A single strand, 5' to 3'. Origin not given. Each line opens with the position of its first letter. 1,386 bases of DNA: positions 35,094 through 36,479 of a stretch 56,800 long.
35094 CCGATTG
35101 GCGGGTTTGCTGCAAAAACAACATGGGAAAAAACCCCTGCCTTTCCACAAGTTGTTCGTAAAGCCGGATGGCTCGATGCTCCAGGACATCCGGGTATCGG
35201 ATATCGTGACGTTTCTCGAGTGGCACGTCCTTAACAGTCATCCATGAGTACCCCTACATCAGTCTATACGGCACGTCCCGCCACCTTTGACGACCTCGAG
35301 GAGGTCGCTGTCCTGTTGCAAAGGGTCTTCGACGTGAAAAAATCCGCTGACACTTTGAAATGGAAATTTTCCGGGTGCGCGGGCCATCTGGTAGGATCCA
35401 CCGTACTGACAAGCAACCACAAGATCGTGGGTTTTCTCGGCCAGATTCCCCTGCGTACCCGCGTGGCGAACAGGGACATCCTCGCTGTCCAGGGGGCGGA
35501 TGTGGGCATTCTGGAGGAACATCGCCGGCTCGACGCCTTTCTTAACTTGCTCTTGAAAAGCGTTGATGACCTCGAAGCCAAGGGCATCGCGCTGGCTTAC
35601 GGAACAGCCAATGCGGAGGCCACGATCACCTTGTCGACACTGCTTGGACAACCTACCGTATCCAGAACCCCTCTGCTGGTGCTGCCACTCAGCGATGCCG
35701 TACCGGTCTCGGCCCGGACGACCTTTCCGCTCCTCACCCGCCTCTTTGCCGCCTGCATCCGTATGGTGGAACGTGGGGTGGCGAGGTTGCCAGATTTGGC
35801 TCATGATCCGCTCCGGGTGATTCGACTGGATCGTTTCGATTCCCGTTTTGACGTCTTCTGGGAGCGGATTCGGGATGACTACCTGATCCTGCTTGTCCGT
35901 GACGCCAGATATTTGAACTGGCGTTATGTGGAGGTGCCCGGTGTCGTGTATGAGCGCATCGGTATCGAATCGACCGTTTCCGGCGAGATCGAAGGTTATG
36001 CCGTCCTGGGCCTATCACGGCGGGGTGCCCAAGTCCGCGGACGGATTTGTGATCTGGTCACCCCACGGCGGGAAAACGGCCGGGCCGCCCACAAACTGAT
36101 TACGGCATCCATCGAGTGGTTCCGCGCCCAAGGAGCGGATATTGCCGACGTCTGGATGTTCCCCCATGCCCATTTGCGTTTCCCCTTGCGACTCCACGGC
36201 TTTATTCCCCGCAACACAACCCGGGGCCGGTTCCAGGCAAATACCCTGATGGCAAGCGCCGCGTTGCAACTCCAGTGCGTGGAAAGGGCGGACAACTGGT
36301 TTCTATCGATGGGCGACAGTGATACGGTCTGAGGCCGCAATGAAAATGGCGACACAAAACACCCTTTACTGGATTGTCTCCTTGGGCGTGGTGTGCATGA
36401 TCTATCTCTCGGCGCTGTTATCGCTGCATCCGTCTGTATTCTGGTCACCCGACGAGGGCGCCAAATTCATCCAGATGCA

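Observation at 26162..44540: Non-canonical 'secondary lipid' megasynthase operon with no recognisable chain-release enzyme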

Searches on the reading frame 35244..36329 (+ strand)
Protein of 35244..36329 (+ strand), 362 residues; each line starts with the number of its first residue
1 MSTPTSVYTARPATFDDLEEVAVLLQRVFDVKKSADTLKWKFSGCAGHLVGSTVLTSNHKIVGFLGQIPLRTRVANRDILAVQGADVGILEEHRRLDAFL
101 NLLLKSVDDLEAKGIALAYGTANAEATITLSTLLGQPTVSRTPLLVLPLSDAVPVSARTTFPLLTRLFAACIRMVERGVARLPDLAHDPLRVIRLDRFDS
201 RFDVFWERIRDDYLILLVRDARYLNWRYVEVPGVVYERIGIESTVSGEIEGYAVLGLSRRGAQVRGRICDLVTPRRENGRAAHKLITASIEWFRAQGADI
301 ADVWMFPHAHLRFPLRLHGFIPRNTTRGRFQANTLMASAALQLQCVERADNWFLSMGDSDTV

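Call 3: search_protein_families(library=pfam, proteins=[window:35244-36329:+], max_evalue=0.01)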
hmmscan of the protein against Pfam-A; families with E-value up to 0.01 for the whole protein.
window:35244-36329:+ (362 aa): 1 family
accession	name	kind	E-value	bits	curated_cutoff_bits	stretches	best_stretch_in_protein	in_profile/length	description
PF13527.13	Acetyltransf_9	-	1.5e-08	35.1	25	1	10-124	2-114/127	Acetyltransferase (GNAT) domain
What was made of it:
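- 35244..36332 (+): Tandem-GNAT acyltransferase with an N-myristoyltransferase-like fold, proposed as the chain-release N-acyltransferase. PF13527 (call 3).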

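Call 5: search_protein_families(library=ncbifam, proteins=[window:35244-36329:+], max_evalue=0.01)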
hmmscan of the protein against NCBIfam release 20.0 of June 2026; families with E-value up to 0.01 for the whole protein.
window:35244-36329:+ (362 aa): 0 families

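Call 9: find_homologous_proteins(query=window:35244-36329:+)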
Query window:35244-36329:+ (362 aa): 60 proteins with E <= 0.001 among 8000 candidates.
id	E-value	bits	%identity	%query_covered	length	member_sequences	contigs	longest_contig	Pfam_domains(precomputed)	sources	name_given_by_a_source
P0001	1.4e-237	806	100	100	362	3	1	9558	PF13527.14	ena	-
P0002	1.7e-184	631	78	100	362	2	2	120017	PF13527.14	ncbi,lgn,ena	ncbi:MAG: GNAT family N-acetyltransferase [bacterium]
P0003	1.2e-162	559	69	99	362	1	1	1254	PF13527.14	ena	-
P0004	9.9e-136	471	61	100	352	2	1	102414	PF13527.14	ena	-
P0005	8.5e-134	464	61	100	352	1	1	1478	-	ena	-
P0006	1.4e-132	460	59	100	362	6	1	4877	-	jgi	-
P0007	4.5e-127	442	58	99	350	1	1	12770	PF13527.14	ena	-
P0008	3.3e-126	439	57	100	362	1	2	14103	PF13527.14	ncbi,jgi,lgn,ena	ncbi:MAG: GNAT family N-acetyltransferase [bacterium]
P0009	1.7e-125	437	57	100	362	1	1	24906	PF13527.14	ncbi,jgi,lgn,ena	ncbi:MAG: GNAT family N-acetyltransferase [bacterium]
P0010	1.0e-124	434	57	100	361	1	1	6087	PF13527.14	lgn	-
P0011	2.5e-123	430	57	100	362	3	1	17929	PF13527.14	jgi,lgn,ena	-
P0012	5.2e-123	429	59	100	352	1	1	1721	-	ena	-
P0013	1.8e-122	427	55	100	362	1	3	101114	PF13527.14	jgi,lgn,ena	-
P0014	1.5e-120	421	56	100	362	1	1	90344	PF13527.14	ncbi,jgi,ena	ncbi:MAG: GNAT family N-acetyltransferase [bacterium]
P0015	5.4e-120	419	56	100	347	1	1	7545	PF13527.14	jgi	jgi:hypothetical protein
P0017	6.8e-116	405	54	100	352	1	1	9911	PF13527.14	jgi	jgi:hypothetical protein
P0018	3.9e-115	403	53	100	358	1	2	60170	PF13527.14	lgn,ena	-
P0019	3.1e-114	400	55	100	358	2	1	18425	PF13527.14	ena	-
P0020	2.2e-113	397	53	100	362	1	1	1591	PF13527.14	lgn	-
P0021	3.6e-113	396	56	100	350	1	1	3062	PF13527.14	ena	-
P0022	7.0e-113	395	54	100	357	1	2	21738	PF13527.14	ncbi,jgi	jgi:hypothetical protein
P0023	3.7e-108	380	53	100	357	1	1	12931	PF13527.14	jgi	jgi:hypothetical protein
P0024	4.1e-108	380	52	100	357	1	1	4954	PF13527.14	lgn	-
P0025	5.0e-108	379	52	100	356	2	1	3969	PF13527.14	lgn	-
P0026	6.2e-108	379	54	100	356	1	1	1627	PF13527.14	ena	-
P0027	2.1e-107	377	52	100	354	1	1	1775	PF13527.14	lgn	-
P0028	2.7e-107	377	53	100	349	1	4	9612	PF13527.14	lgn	-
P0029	7.1e-107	376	52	100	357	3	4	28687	PF13527.14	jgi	jgi:hypothetical protein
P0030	8.7e-107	375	51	100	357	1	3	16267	PF13527.14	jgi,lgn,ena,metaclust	metaclust:\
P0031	1.3e-106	375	49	100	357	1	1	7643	PF13527.14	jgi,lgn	jgi:hypothetical protein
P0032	2.1e-106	374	51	100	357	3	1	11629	PF13527.14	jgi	jgi:hypothetical protein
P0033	7.7e-106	372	51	100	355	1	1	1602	PF13527.14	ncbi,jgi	jgi:hypothetical protein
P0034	1.5e-104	368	52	100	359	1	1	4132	PF13527.14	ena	-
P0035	8.4e-104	366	49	100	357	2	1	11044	PF13527.14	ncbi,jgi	jgi:hypothetical protein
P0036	1.8e-101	358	51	98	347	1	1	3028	PF13527.14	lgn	-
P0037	2.8e-101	357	49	100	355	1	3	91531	PF13527.14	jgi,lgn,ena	-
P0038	3.6e-100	354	49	99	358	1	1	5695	PF13527.14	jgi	jgi:hypothetical protein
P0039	8.7e-99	349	51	100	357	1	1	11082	PF13527.14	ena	-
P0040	1.8e-98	348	48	100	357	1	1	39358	PF13527.14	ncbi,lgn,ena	-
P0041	6.7e-98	346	49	100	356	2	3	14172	PF13527.14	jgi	jgi:hypothetical protein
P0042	4.6e-93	330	49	100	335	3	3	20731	PF13527.14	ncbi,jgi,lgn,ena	-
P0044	2.1e-87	312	46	100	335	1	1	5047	PF13527.14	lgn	-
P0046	2.5e-64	236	41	98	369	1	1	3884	PF13527.14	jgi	jgi:hypothetical protein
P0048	4.5e-21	94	28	98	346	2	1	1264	PF13527.14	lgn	-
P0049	1.8e-17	82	25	95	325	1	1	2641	PF13527.14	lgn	-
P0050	3.2e-17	81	27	100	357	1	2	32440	PF13527.14,PF00583.32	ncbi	-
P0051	1.4e-16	79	28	99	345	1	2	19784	PF13527.14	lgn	-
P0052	1.2e-15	76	25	98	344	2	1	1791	PF13527.14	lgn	-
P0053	1.7e-14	72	31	57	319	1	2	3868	PF13527.14,PF00583.32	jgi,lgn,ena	-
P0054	2.6e-13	68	26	99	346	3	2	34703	PF13527.14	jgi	jgi:hypothetical protein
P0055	9.8e-11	60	25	97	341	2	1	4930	PF13527.14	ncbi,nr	ncbi:MAG: GNAT family N-acetyltransferase [Candidatus Methylomirabilis oxyfera]|nr:GNAT family N-ace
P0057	5.5e-7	47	23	97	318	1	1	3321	PF13527.14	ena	-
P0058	1.4e-5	43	23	84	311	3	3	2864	PF13527.14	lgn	-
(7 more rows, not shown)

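Call 10: find_encoding_contigs(protein=P0002, flank=10000, max_places=2)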
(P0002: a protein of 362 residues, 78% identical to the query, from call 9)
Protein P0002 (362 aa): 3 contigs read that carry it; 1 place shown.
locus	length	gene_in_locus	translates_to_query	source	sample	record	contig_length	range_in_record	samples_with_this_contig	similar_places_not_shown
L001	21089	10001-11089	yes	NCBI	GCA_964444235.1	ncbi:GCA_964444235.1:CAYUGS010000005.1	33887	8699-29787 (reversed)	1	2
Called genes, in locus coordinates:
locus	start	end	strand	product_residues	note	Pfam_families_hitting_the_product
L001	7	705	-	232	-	PF00072:Response_reg, PF00486:Trans_reg_C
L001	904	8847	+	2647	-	PF03060:NMO, PF00109:ketoacyl-synt, PF02801:Ketoacyl-synt_C, PF00698:Acyl_transf_1, PF00550:PP-binding, PF08659:KR, PF00106:adh_short, PF13561:adh_short_C2, +3 more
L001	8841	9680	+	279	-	PF01648:ACPS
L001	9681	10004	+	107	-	-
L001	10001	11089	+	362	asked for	PF13527:Acetyltransf_9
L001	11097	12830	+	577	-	-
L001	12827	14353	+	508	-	PF11028:TMEM260_N, PF13231:PMT_2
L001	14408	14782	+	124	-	-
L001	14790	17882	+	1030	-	PF00109:ketoacyl-synt, PF02801:Ketoacyl-synt_C, PF16197:KAsynt_C_assoc, PF00698:Acyl_transf_1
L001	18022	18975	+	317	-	-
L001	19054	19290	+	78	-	-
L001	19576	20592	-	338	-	PF01797:Y1_Tnp (weak)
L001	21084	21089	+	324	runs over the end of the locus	-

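Call 11: find_encoding_contigs(protein=P0037, flank=10000, max_places=2)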
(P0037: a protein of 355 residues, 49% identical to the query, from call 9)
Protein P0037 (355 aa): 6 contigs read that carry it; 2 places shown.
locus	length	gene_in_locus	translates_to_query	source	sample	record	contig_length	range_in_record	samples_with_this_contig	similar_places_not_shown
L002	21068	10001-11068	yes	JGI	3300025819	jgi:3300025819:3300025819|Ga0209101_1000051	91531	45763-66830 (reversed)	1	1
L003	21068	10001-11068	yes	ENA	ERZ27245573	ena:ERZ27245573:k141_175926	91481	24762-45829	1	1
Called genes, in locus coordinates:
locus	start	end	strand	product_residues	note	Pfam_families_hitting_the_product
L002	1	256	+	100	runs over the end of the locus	-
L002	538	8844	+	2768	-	PF03060:NMO, PF00109:ketoacyl-synt, PF02801:Ketoacyl-synt_C, PF00698:Acyl_transf_1, PF00550:PP-binding, PF00106:adh_short, PF08659:KR, PF13561:adh_short_C2, +3 more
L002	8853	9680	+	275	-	PF01648:ACPS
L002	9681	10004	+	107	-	-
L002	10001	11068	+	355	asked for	PF13527:Acetyltransf_9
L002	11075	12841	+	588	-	-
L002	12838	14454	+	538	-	PF11028:TMEM260_N, PF13231:PMT_2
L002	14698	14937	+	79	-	-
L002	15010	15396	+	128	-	-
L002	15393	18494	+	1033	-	PF00109:ketoacyl-synt, PF02801:Ketoacyl-synt_C, PF16197:KAsynt_C_assoc, PF22336:RhiE-like_linker (weak), PF22621:CurL-like_PKS_C (weak), PF00698:Acyl_transf_1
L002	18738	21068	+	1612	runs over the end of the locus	PF17963:Big_9 (faint), PF18911:PKD_4, PF22352:K319L-like_PKD (faint), PF21027:Sde0182_C (faint), PF18911:PKD_4 (weak), PF18998:Flg_new_2, PF13229:Beta_helix (weak)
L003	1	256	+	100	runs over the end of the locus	-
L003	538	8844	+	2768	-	PF03060:NMO, PF00109:ketoacyl-synt, PF02801:Ketoacyl-synt_C, PF00698:Acyl_transf_1, PF00550:PP-binding, PF00106:adh_short, PF08659:KR, PF13561:adh_short_C2, +3 more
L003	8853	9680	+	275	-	PF01648:ACPS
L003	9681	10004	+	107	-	-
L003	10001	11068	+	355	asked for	PF13527:Acetyltransf_9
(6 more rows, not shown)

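Call 13: find_encoding_contigs(protein=P0050, flank=10000, max_places=2)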
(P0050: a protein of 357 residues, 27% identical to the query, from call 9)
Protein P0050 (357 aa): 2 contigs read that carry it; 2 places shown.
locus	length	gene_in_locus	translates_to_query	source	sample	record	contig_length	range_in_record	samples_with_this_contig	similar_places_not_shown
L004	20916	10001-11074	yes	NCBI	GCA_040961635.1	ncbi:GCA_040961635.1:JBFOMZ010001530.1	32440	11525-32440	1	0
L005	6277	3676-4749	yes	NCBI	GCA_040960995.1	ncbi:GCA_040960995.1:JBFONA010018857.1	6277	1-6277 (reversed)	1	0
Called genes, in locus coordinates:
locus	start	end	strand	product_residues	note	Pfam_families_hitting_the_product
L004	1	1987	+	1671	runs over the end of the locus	PF00109:ketoacyl-synt, PF02801:Ketoacyl-synt_C, PF16197:KAsynt_C_assoc, PF00698:Acyl_transf_1, PF14765:PS-DH, PF01648:ACPS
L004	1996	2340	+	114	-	-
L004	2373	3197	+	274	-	PF13489:Methyltransf_23, PF08241:Methyltransf_11, PF08242:Methyltransf_12, PF13649:Methyltransf_25, PF13847:Methyltransf_31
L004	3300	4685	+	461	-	PF01663:Phosphodiest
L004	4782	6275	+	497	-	PF01943:Polysacc_synt, PF13440:Polysacc_synt_3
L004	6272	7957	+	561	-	PF01663:Phosphodiest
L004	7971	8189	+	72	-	PF01663:Phosphodiest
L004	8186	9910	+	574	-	PF01663:Phosphodiest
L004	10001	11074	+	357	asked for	PF13527:Acetyltransf_9, PF00583:Acetyltransf_1 (faint)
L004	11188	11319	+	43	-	-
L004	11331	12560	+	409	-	PF13439:Glyco_transf_4, PF13579:Glyco_trans_4_4, PF20706:GT4-conflict (weak), PF00534:Glycos_transf_1, PF13692:Glyco_trans_1_4, PF13524:Glyco_trans_1_2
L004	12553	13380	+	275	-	PF02585:PIG-L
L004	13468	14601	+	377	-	PF13439:Glyco_transf_4, PF13579:Glyco_trans_4_4 (weak), PF20706:GT4-conflict, PF00534:Glycos_transf_1, PF13692:Glyco_trans_1_4, PF13524:Glyco_trans_1_2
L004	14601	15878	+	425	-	PF13439:Glyco_transf_4, PF13579:Glyco_trans_4_4 (weak), PF20706:GT4-conflict, PF00534:Glycos_transf_1, PF13692:Glyco_trans_1_4, PF13524:Glyco_trans_1_2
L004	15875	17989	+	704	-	PF13489:Methyltransf_23, PF08241:Methyltransf_11, PF08242:Methyltransf_12, PF13649:Methyltransf_25, PF13847:Methyltransf_31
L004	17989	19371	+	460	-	PF13579:Glyco_trans_4_4 (weak), PF13439:Glyco_transf_4 (weak), PF00534:Glycos_transf_1, PF13692:Glyco_trans_1_4, PF13524:Glyco_trans_1_2, PF26337:Gtf3_C (weak)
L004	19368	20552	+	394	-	PF01075:Glyco_transf_9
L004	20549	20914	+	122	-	?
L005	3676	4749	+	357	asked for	PF13527:Acetyltransf_9, PF00583:Acetyltransf_1 (faint)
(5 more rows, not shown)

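Call 14: find_encoding_contigs(protein=P0054, flank=10000, max_places=2)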
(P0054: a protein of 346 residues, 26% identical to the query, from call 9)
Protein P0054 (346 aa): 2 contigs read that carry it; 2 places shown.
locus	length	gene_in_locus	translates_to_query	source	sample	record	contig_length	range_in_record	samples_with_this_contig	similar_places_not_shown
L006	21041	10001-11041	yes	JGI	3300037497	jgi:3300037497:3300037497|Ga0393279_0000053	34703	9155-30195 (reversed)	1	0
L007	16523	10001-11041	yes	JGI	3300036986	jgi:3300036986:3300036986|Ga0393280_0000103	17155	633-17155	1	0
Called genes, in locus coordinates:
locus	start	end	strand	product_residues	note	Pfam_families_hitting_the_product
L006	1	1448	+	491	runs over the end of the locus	PF13231:PMT_2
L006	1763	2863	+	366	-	-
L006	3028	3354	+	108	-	-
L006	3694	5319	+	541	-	-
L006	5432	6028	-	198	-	-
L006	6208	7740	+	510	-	-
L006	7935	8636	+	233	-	PF01061:ABC2_membrane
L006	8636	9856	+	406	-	PF00005:ABC_tran, PF14524:Wzt_C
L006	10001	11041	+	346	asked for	PF13527:Acetyltransf_9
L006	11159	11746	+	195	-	PF02585:PIG-L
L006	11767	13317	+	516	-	PF13439:Glyco_transf_4, PF13579:Glyco_trans_4_4, PF00534:Glycos_transf_1, PF13692:Glyco_trans_1_4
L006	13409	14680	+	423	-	PF13439:Glyco_transf_4, PF13579:Glyco_trans_4_4, PF00534:Glycos_transf_1, PF13692:Glyco_trans_1_4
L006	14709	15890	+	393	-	PF13489:Methyltransf_23, PF02353:CMAS (weak), PF13847:Methyltransf_31, PF08241:Methyltransf_11, PF08242:Methyltransf_12, PF13649:Methyltransf_25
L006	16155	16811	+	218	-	PF13489:Methyltransf_23, PF08241:Methyltransf_11, PF08242:Methyltransf_12 (weak), PF13649:Methyltransf_25 (weak), PF13847:Methyltransf_31 (weak)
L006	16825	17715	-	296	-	PF00534:Glycos_transf_1, PF13692:Glyco_trans_1_4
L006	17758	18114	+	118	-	-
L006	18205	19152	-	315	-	PF00535:Glycos_transf_2, PF13641:Glyco_tranf_2_3 (weak)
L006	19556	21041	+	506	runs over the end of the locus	-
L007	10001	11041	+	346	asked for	PF13527:Acetyltransf_9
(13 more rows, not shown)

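Call 17: find_related_loci(query=A1, collection=genome_contigs, flank=10000)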
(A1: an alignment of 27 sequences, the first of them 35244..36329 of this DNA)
Query A1 (362 aa) in genome_contigs; peptide patterns used: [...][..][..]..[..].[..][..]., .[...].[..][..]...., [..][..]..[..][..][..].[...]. (x = any residue, [..] = any of these).
48 stretches matched a pattern; 19 encode a relative of the query (tblastn E <= 1e-3); 17 distinct loci.
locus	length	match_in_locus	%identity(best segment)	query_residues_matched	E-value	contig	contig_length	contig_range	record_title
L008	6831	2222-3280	61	10-362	6e-139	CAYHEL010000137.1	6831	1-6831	MAG TPA_asm: uncultured Verrucomicrobiota bacterium isolate ERP119702_co1_241 genome assembly, contig: NODE_16114_length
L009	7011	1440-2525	57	1-362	9e-133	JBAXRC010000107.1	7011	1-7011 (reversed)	MAG: bacterium isolate ELA573 MAG573_107, whole genome shotgun sequence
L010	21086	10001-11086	56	1-362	1e-127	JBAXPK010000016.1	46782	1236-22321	MAG: bacterium isolate ELA529 MAG529_16, whole genome shotgun sequence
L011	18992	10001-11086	57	1-362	1e-132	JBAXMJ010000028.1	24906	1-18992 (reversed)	MAG: bacterium isolate ELA450 MAG450_28, whole genome shotgun sequence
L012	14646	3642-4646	48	1-362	2e-99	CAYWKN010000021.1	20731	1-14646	MAG TPA_asm: uncultured Verrucomicrobiota bacterium isolate SRP098346_co1_403 genome assembly, contig: NODE_2411_length_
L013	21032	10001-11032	49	14-362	7e-96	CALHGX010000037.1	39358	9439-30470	MAG: uncultured bacterium isolate N1_Bin_METABAT__248_sub_1 genome assembly, contig: c_000002688019, whole genome shotgu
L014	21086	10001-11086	59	1-362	1e-137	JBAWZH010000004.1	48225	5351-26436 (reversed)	MAG: bacterium isolate ELA110 MAG110_4, whole genome shotgun sequence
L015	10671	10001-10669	50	1-228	2e-67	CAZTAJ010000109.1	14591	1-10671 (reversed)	MAG TPA_asm: uncultured Verrucomicrobiota bacterium isolate SRP272421_co4_360 genome assembly, contig: NODE_11386_length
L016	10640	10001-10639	49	1-218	1e-59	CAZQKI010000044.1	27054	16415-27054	MAG TPA_asm: uncultured Lentisphaerales bacterium isolate SRP272421_co1_165 genome assembly, contig: NODE_4174_length_27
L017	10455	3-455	55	212-362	1e-41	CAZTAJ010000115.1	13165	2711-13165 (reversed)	MAG TPA_asm: uncultured Verrucomicrobiota bacterium isolate SRP272421_co4_360 genome assembly, contig: NODE_13563_length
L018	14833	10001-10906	23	24-360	1e-24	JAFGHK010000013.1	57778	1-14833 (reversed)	MAG: Dehalococcoidales bacterium isolate Zod_Metabat.1454 k87_1308782, whole genome shotgun sequence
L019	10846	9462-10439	28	30-360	1e-20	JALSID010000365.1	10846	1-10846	MAG: Planctomycetota bacterium isolate 354-166_metabat2_scaf2bin.013 354-166_scaffold_6057_c1, whole genome shotgun sequ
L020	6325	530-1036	26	188-361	3e-12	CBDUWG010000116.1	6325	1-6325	MAG TPA_asm: uncultured bacterium isolate SRR22302358_concoct_46 genome assembly, contig: ERZ25746585.5687, whole genome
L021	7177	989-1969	23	4-360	4e-9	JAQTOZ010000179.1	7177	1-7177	MAG: Candidatus Omnitrophota bacterium isolate STB_104 NODE_30002_length_7177_cov_3.232057_Sandtown_B, whole genome shot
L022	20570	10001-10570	28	167-360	2e-7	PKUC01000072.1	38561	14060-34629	MAG: Desulfuromonas sp. isolate BM508 sc_567, whole genome shotgun sequence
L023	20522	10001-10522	28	184-360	2e-6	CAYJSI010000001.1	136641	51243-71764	MAG TPA_asm: uncultured bacterium isolate ERP125453_co1_405 genome assembly, contig: NODE_47_length_136641_cov_9.510828,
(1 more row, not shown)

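Call 46: search_protein_families(library=pfam, proteins=[window:35244-36329:+], max_evalue=10)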
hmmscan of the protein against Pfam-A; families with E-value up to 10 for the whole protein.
window:35244-36329:+ (362 aa): 1 family
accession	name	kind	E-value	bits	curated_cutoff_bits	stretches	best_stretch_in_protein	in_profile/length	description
PF13527.13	Acetyltransf_9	-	1.5e-08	35.1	25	1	10-124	2-114/127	Acetyltransferase (GNAT) domain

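Call 48: search_solved_structures(query=A1, max_evalue=10)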
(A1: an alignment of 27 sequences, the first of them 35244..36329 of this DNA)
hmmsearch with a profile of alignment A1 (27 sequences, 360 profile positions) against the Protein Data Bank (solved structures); distinct sequences matched with E-value up to 10: 0.

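Call 51: search_protein_families(library=pfam, proteins=[L019:486-10460:+], max_evalue=0.001)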
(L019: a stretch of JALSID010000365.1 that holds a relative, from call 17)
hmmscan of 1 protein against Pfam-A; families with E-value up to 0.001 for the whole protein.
L019:486-10460:+ (3325 aa): 17 families
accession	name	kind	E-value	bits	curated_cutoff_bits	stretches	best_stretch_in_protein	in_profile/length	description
PF00109.32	ketoacyl-synt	-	1.6e-73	247.9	20.8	1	1425-1663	3-252/252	Beta-ketoacyl synthase, N-terminal domain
PF00698.26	Acyl_transf_1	-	6.1e-68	230.1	32.7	1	1963-2266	2-305/319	Acyl transferase domain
PF08659.16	KR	-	9.2e-56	189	22.6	2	2532-2710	1-179/180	KR domain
PF00106.31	adh_short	-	1.3e-38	132.9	26.6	2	466-646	1-186/195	short chain dehydrogenase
PF02801.28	Ketoacyl-synt_C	-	5.1e-31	107.6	20.8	1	1671-1793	1-116/119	Beta-ketoacyl synthase, C-terminal domain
PF00550.31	PP-binding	-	9.8e-31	106.3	20.8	3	2799-2864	2-67/67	Phosphopantetheine attachment site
PF13561.12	adh_short_C2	-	2.7e-28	99.6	27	2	472-658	1-192/236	Enoyl-(Acyl carrier protein) reductase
PF22621.2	CurL-like_PKS_C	-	1e-17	64.2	27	1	1874-1937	1-64/64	CurL-like, PKS C-terminal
PF22336.2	RhiE-like_linker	-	7.2e-16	58.4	27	1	1878-1943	2-66/67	RhiE-like, KS-MAT linker domain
PF16197.11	KAsynt_C_assoc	-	3.3e-15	56.9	33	1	1798-1922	1-107/111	Ketoacyl-synthetase C-terminal extension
PF01370.27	Epimerase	-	1.8e-14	54.2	20.9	1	468-664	1-193/240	NAD dependent epimerase/dehydratase family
PF01575.25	MaoC_dehydratas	-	1.1e-13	51.3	27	1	7-54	14-61/123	MaoC like domain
PF00583.31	Acetyltransf_1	-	2.2e-10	41.3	20.7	0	2989-3079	12-91/116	Acetyltransferase (GNAT) family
PF13527.13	Acetyltransf_9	-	1.2e-08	35.4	25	1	2970-3098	2-125/127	Acetyltransferase (GNAT) domain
PF16363.11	GDP_Man_Dehyd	-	2e-05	24.6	27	0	469-537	1-74/332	GDP-mannose 4,6 dehydratase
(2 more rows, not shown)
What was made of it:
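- On CurA-type GNAT loading domain: In the L019 fusion it lies C-terminal to the last ACP (call 51).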
